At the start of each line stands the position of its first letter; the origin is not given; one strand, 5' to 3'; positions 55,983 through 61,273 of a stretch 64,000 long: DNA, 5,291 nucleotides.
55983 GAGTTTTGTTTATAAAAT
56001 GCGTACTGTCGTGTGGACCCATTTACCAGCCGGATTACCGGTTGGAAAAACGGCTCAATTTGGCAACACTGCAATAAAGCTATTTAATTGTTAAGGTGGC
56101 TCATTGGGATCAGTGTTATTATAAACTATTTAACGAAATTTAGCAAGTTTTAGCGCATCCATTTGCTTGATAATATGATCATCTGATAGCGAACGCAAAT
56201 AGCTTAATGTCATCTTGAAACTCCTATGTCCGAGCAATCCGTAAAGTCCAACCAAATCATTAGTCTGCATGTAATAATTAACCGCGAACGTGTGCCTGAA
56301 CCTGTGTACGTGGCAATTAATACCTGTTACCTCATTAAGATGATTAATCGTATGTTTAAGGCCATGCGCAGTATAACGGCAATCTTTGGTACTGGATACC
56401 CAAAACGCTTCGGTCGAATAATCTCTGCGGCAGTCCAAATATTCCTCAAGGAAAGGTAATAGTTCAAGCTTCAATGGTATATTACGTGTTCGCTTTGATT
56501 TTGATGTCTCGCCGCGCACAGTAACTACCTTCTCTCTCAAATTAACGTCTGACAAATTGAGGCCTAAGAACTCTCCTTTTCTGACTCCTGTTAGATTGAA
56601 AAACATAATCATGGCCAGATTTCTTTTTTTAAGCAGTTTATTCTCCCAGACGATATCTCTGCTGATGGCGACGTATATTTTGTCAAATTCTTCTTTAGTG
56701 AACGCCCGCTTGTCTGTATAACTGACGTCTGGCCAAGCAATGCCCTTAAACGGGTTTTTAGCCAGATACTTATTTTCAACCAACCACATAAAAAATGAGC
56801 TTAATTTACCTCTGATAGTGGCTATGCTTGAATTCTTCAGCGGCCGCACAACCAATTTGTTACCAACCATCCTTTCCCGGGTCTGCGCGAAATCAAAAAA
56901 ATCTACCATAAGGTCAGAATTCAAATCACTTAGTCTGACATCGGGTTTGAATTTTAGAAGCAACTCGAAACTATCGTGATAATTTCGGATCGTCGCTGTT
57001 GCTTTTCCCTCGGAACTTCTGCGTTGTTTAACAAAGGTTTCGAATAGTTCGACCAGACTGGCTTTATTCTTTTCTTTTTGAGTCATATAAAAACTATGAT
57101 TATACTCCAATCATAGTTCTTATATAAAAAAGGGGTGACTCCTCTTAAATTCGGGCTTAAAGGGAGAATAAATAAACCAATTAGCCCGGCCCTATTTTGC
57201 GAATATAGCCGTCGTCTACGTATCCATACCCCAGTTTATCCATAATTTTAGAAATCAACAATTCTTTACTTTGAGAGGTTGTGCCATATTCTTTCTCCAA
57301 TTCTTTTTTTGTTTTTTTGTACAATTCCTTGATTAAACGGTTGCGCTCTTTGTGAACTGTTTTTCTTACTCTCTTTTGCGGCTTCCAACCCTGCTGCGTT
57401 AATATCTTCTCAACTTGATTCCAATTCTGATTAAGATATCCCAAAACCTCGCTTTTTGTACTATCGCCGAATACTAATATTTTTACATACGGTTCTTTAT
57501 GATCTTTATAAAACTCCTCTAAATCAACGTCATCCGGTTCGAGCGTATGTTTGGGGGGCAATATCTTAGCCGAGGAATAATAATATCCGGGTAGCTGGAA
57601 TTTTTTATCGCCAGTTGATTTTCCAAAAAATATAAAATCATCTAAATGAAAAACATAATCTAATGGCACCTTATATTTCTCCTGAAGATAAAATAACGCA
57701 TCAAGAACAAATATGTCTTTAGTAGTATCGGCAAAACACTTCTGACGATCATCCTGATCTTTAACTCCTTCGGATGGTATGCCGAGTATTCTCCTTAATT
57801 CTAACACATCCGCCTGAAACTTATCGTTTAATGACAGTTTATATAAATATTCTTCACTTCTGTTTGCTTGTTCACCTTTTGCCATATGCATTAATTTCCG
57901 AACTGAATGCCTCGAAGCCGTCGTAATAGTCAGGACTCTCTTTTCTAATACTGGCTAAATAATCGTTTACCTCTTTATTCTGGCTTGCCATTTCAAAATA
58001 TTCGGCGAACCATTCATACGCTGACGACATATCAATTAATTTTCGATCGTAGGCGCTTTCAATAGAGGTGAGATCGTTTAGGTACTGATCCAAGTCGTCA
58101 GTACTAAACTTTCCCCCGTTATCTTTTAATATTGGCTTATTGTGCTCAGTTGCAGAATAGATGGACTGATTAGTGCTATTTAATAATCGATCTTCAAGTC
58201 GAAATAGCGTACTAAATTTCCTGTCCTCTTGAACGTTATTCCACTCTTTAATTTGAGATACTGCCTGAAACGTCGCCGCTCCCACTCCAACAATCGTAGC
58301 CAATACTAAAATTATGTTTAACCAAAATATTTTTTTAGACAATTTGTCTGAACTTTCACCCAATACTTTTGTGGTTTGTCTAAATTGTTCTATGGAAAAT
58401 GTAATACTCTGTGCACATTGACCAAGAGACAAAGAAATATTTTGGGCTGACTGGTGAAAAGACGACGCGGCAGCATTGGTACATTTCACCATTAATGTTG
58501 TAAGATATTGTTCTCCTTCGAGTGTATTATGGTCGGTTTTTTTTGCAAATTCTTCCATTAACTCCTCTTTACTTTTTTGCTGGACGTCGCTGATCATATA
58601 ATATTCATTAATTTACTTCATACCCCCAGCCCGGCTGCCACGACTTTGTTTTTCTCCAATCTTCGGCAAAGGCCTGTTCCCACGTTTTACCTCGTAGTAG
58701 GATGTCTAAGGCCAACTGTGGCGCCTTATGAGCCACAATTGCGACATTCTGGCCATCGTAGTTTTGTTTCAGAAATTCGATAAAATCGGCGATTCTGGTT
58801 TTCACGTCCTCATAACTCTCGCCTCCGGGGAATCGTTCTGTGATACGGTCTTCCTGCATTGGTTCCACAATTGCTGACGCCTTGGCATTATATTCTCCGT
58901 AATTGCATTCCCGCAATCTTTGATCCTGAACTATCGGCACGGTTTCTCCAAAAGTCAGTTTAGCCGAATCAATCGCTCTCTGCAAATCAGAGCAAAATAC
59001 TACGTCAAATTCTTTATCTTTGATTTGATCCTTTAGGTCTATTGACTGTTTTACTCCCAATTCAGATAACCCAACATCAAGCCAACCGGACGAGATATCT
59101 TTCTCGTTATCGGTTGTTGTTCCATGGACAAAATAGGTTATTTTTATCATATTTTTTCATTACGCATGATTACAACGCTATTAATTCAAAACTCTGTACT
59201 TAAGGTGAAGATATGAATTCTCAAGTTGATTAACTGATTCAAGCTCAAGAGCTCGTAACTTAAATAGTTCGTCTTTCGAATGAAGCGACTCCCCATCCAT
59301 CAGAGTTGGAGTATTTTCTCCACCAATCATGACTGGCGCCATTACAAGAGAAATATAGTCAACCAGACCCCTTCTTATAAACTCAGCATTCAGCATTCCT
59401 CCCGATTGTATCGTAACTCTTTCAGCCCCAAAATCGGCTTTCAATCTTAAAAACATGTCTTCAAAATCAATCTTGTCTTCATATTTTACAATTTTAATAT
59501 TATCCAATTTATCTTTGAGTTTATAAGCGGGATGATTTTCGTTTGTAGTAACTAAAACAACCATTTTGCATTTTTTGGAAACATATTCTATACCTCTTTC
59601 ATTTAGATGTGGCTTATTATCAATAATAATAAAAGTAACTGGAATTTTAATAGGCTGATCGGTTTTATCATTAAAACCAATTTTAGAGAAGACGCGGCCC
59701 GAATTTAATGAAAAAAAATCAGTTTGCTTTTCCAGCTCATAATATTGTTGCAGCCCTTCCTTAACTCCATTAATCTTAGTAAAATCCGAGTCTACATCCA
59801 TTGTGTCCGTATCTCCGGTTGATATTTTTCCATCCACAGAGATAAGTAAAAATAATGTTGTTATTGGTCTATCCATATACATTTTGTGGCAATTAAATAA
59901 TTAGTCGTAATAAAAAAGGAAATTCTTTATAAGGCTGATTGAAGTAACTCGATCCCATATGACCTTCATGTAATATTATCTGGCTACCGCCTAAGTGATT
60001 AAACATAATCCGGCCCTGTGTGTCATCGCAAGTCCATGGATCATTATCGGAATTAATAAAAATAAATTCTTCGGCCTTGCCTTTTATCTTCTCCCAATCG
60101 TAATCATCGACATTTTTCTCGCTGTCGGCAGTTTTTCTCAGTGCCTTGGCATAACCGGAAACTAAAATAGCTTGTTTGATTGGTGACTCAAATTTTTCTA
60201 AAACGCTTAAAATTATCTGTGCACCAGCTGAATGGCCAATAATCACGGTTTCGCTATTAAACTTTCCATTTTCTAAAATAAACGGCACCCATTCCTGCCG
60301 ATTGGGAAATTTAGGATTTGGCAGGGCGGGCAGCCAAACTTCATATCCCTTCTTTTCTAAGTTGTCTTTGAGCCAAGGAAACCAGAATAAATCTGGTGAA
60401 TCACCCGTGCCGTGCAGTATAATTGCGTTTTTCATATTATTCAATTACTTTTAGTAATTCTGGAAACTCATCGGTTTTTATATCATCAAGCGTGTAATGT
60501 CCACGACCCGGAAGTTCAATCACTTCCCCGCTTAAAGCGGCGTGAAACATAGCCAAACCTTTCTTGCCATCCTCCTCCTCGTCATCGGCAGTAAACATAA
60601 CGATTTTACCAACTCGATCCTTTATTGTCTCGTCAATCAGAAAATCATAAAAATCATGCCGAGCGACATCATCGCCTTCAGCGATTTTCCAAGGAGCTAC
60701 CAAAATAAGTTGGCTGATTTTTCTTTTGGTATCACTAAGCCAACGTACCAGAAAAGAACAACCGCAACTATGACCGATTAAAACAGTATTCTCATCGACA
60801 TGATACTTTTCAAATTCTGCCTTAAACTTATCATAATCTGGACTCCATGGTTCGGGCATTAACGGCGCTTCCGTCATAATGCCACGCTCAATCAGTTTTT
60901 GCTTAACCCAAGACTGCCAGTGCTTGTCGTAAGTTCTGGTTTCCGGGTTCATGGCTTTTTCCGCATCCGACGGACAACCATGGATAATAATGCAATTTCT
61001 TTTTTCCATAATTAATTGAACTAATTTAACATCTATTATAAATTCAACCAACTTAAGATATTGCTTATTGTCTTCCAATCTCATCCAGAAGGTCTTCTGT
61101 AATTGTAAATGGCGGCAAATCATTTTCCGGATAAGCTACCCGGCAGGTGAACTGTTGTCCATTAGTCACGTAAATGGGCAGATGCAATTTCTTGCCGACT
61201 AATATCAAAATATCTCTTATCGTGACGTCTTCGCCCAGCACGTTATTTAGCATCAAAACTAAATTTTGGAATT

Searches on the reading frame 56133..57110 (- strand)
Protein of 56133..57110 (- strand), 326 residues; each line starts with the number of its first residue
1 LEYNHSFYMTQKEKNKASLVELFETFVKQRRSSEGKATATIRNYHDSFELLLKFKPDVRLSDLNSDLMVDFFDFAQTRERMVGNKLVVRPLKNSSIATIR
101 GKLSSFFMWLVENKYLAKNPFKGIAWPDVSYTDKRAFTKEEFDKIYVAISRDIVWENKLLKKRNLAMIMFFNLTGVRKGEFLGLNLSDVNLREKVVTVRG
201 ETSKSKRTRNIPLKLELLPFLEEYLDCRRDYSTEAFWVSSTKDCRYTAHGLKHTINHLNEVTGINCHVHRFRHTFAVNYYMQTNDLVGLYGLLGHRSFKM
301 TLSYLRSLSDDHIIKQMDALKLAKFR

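Call 80: search_protein_families(library=pfam, proteins=[window:56133-57110:-], max_evalue=0.001)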
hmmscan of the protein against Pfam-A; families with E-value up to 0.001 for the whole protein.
window:56133-57110:- (326 aa): 2 families
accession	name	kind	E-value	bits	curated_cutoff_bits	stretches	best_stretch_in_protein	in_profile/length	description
PF00589.27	Phage_integrase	-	6.5e-25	88.3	27.1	1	137-307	3-168/172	Phage integrase family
PF13102.12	Phage_int_SAM_5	-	3.9e-10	40.4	22.3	1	18-122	1-94/98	Phage integrase SAM-like domain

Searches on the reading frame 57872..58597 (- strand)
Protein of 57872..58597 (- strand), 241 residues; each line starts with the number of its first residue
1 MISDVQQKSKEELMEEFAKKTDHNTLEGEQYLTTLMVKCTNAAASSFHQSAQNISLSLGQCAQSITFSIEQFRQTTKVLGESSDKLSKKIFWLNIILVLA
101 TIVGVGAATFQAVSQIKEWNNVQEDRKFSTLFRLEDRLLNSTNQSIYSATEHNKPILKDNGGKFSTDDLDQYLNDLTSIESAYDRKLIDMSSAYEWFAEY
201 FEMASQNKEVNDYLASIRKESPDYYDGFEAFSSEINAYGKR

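Call 80: search_protein_families(library=pfam, proteins=[window:57872-58597:-], max_evalue=0.001)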
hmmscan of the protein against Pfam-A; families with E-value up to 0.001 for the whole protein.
window:57872-58597:- (241 aa): 0 families

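Call 87: search_protein_families(library=phrogs, proteins=[window:57872-58597:-], max_evalue=0.01)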
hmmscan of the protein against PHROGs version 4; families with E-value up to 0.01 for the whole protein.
window:57872-58597:- (241 aa): 1 family
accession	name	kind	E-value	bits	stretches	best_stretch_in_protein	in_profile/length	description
phrog_19683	-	head and packaging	0.0075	15.4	1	79-191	105-214/761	virion structural protein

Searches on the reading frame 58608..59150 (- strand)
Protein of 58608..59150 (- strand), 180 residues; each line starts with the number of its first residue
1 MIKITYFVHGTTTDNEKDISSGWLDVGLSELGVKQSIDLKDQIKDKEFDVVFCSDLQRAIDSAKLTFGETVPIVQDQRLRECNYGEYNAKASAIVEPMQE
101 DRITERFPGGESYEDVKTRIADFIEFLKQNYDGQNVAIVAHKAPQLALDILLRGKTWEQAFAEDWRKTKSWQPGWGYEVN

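Call 80: search_protein_families(library=pfam, proteins=[window:58608-59150:-], max_evalue=0.001)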
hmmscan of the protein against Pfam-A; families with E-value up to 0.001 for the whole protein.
window:58608-59150:- (180 aa): 1 family
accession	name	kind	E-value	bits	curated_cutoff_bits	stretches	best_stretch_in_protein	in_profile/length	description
PF00300.27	His_Phos_1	-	8.4e-31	107.6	21.7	1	9-148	6-154/194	Histidine phosphatase superfamily (branch 1)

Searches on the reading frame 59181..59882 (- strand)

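Call 80: search_protein_families(library=pfam, proteins=[window:59181-59882:-], max_evalue=0.001)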
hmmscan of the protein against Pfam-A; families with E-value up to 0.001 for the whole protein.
window:59181-59882:- (233 aa): 1 family
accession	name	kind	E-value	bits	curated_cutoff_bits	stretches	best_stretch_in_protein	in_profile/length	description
PF01872.23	RibD_C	-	3e-18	66.8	24.1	1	9-219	4-190/197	RibD C-terminal domain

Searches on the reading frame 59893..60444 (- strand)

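Call 80: search_protein_families(library=pfam, proteins=[window:59893-60444:-], max_evalue=0.001)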
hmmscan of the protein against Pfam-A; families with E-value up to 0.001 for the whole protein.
window:59893-60444:- (183 aa): 4 families
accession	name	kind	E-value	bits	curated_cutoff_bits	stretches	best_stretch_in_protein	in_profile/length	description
PF06821.19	Ser_hydrolase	-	1.1e-13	51.9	22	1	8-165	2-156/172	Serine hydrolase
PF00561.26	Abhydrolase_1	-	4.7e-10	40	25.8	1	8-126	4-133/245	alpha/beta hydrolase fold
PF10230.15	LIDHydrolase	-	1e-05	25.9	27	0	59-105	79-126/262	Lipid-droplet associated hydrolase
PF02230.22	Abhydrolase_2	-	0.00019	21.8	23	0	57-113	98-154/217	Phospholipase/Carboxylesterase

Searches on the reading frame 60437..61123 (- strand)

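Call 5: search_protein_families(library=pfam, proteins=[window:60437-61123:-], max_evalue=1)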
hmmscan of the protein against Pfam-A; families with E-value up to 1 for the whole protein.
window:60437-61123:- (228 aa): 6 families
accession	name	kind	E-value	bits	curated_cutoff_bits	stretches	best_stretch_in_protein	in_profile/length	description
PF06821.19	Ser_hydrolase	-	5.6e-12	46.4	22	1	66-213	12-157/172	Serine hydrolase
PF12146.15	Hydrolase_4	-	0.00015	21.6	27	1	96-145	61-110/239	Serine aminopeptidase, S33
PF00561.26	Abhydrolase_1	-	0.00091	19.4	25.8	1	110-150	68-110/245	alpha/beta hydrolase fold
PF12048.14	DUF3530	-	0.0036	17.1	29.8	1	110-150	194-235/310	Protein of unknown function (DUF3530)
PF12697.13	Abhydrolase_6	-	0.05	14.7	26.3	0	90-152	45-94/217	Alpha/beta hydrolase family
PF16719.11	SAWADEE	-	0.14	12.7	28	1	112-134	94-113/125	SAWADEE domain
